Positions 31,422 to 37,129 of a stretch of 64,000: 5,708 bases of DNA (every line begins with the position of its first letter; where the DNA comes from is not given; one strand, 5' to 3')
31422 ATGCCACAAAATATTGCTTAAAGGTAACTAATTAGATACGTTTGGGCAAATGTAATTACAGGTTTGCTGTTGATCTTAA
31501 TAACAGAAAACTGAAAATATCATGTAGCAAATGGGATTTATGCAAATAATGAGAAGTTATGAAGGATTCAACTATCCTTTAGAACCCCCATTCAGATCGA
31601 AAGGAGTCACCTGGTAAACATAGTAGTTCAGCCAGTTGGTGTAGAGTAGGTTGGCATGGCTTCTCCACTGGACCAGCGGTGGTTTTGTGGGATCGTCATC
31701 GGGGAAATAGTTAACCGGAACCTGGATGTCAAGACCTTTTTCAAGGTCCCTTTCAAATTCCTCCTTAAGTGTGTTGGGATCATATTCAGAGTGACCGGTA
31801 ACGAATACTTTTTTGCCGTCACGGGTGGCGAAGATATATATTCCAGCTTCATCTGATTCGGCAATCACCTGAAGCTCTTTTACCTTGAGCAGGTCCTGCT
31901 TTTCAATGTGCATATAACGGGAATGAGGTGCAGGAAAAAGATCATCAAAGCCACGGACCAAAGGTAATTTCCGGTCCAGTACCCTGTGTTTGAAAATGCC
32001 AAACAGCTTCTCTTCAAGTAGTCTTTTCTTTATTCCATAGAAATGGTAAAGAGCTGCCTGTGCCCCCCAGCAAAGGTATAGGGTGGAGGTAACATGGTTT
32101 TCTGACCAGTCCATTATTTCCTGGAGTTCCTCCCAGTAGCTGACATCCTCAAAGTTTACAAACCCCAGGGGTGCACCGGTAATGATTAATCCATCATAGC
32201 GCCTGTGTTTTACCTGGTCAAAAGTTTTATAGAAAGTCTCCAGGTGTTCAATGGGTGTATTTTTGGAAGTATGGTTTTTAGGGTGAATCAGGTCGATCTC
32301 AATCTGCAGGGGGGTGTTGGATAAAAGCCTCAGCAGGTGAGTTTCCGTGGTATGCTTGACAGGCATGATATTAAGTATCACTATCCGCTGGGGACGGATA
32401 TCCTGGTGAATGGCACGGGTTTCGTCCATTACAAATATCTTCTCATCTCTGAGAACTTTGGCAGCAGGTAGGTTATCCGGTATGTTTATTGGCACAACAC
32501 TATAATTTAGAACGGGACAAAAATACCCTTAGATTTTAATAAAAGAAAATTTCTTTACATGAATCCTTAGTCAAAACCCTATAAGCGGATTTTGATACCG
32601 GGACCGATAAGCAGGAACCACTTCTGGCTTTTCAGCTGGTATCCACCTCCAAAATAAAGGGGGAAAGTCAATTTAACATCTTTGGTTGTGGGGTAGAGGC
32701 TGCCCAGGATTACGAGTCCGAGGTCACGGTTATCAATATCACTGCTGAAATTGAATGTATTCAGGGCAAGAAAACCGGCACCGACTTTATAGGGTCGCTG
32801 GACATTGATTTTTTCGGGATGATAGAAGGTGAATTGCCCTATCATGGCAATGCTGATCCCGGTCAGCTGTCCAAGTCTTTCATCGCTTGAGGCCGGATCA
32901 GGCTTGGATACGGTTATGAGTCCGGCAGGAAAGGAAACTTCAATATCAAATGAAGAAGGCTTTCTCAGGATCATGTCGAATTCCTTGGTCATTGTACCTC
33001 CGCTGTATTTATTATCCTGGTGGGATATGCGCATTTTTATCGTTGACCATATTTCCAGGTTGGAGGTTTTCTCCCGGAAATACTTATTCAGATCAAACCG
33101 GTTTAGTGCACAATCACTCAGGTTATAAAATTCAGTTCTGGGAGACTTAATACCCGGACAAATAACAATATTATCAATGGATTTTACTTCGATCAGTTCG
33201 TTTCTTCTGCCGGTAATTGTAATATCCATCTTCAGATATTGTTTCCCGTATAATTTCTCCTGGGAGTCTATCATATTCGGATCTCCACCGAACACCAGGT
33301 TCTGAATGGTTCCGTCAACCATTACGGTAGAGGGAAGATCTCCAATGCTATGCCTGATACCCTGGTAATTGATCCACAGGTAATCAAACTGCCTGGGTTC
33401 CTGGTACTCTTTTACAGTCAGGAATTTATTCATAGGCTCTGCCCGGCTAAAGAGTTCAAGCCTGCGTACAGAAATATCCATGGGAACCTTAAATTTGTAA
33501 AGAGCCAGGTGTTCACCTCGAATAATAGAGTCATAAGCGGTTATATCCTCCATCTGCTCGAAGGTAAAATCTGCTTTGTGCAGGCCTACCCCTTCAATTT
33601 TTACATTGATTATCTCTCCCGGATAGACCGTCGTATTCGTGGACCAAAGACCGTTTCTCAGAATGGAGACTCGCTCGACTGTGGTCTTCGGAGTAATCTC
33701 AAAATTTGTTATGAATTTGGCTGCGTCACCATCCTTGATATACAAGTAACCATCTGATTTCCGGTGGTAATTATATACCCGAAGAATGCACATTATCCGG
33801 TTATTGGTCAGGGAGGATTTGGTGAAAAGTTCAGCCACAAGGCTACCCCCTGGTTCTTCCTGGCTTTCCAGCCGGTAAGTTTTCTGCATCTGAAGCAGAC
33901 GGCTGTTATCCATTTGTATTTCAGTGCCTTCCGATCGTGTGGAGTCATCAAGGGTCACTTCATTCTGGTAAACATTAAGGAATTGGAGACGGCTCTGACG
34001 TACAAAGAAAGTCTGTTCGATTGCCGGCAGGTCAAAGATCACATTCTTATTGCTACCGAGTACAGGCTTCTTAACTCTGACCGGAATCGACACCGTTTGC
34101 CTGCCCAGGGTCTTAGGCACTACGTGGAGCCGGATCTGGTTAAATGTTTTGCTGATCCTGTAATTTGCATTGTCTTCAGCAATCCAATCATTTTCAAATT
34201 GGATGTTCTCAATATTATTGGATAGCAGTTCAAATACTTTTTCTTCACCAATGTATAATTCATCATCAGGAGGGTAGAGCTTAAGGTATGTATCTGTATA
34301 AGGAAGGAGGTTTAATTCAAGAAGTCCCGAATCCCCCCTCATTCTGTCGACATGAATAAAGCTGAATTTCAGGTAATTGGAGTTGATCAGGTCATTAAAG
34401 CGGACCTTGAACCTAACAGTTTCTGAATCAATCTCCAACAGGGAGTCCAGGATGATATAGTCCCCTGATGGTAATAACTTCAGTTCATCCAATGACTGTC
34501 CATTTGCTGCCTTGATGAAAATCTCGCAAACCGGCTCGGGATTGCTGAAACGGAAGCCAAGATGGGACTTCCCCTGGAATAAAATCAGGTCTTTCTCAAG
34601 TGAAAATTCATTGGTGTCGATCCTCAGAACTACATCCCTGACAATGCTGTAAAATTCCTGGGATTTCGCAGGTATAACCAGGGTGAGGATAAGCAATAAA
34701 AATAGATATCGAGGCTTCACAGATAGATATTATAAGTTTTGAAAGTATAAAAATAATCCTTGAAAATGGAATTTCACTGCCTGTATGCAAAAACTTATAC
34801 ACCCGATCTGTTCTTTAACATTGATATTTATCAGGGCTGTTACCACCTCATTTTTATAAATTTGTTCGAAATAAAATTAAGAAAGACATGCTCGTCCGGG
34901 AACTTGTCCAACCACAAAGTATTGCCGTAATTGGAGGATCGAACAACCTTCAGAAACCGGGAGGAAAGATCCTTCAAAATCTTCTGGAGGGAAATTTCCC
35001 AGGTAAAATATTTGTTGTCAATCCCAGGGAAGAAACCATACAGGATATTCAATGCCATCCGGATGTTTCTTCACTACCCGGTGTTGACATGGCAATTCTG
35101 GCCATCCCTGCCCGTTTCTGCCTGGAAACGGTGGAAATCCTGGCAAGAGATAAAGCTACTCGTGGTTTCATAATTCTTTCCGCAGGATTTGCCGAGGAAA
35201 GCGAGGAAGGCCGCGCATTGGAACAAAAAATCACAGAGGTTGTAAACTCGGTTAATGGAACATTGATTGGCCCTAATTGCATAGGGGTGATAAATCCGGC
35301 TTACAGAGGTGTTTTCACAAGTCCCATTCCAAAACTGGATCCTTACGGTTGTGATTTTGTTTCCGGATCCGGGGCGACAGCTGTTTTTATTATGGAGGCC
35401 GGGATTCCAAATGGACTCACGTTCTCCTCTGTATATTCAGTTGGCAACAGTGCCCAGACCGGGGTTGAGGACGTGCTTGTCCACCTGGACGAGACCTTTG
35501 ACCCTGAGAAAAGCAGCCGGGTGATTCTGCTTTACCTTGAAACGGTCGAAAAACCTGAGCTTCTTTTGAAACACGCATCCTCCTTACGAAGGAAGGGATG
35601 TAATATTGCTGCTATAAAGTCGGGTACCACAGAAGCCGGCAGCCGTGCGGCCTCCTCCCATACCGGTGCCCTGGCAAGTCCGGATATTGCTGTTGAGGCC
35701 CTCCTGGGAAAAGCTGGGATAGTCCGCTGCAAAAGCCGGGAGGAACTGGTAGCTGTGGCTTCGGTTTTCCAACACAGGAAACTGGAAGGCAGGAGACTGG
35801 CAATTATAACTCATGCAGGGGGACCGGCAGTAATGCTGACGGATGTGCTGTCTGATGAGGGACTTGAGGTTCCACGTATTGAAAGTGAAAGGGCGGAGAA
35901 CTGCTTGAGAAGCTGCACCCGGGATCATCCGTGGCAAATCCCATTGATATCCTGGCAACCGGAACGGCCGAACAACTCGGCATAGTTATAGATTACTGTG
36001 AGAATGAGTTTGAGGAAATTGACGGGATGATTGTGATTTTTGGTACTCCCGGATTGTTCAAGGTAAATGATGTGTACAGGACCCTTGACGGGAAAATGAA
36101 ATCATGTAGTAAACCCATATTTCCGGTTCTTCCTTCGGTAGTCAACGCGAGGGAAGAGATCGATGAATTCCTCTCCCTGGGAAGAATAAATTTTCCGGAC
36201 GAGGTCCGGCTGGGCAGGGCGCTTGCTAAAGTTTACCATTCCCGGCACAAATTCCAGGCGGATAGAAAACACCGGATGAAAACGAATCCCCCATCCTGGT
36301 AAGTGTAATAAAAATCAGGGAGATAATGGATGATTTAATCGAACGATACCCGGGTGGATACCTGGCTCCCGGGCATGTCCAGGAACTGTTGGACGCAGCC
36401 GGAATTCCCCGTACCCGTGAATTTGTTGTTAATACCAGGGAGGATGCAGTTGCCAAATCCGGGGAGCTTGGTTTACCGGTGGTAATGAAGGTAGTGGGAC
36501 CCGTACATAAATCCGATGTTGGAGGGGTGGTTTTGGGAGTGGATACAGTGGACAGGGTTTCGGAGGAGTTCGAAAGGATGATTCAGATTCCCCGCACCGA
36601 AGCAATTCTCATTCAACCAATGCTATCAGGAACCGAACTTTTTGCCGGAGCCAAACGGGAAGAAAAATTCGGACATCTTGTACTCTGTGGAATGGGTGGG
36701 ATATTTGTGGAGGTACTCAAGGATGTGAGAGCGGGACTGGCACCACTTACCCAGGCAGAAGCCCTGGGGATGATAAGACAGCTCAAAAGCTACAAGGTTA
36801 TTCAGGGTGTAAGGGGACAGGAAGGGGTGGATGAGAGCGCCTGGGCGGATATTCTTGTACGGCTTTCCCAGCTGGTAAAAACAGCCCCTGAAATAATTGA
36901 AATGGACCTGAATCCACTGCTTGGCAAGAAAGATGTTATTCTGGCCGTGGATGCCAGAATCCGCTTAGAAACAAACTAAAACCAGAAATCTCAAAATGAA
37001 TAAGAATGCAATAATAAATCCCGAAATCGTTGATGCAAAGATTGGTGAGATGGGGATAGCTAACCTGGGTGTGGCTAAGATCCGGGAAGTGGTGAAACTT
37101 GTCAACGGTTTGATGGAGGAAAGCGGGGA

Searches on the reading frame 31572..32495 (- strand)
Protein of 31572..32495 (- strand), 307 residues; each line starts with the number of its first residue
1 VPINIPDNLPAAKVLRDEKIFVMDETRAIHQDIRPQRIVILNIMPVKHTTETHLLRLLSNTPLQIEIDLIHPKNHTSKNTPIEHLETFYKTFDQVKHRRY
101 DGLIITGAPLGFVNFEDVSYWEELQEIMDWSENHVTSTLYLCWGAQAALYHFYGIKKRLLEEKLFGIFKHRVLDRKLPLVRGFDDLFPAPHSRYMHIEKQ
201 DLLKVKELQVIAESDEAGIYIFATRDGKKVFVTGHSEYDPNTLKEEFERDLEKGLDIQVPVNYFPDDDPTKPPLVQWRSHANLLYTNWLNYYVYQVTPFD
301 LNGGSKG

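Call 8: search_protein_families(library=pfam, proteins=[window:31572-32495:-], max_evalue=0.00001)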
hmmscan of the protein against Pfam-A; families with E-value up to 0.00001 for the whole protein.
window:31572-32495:- (307 aa): 1 family
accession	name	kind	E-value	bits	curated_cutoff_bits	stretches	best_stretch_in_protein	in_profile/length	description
PF04204.22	HTS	-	2e-139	464.2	27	1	2-299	1-298/298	Homoserine O-succinyltransferase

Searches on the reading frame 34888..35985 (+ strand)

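Call 31: search_protein_families(library=pfam, proteins=[window:34888-35985:+], max_evalue=0.00001)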
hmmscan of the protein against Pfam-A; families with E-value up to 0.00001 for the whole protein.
window:34888-35985:+ (365 aa): 3 families
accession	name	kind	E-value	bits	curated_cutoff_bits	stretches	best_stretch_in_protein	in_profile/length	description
PF13607.11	Succ_CoA_lig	-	5e-33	114.2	27.4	1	155-294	4-138/138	Succinyl-CoA ligase like flavodoxin domain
PF13380.12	CoA_binding_2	-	4.8e-17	62.9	22.8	1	11-136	2-115/116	CoA binding domain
PF02629.25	CoA_binding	-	1.2e-07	32.9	22.3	1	8-98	2-95/97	CoA binding domain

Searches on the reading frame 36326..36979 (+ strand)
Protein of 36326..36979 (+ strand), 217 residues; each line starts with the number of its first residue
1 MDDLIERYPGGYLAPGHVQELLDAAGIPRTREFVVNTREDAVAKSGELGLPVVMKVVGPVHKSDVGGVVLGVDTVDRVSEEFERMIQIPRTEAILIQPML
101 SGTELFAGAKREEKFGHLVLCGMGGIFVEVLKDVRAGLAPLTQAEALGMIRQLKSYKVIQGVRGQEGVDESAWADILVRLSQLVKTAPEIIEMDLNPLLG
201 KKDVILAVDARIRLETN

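Call 31: search_protein_families(library=pfam, proteins=[window:36326-36979:+], max_evalue=0.00001)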
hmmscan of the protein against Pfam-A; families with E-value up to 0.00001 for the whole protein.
window:36326-36979:+ (217 aa): 1 family
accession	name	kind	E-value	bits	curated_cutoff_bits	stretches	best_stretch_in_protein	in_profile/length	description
PF13549.11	ATP-grasp_5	-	4.1e-59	200.1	27.6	1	12-214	9-221/221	ATP-grasp domain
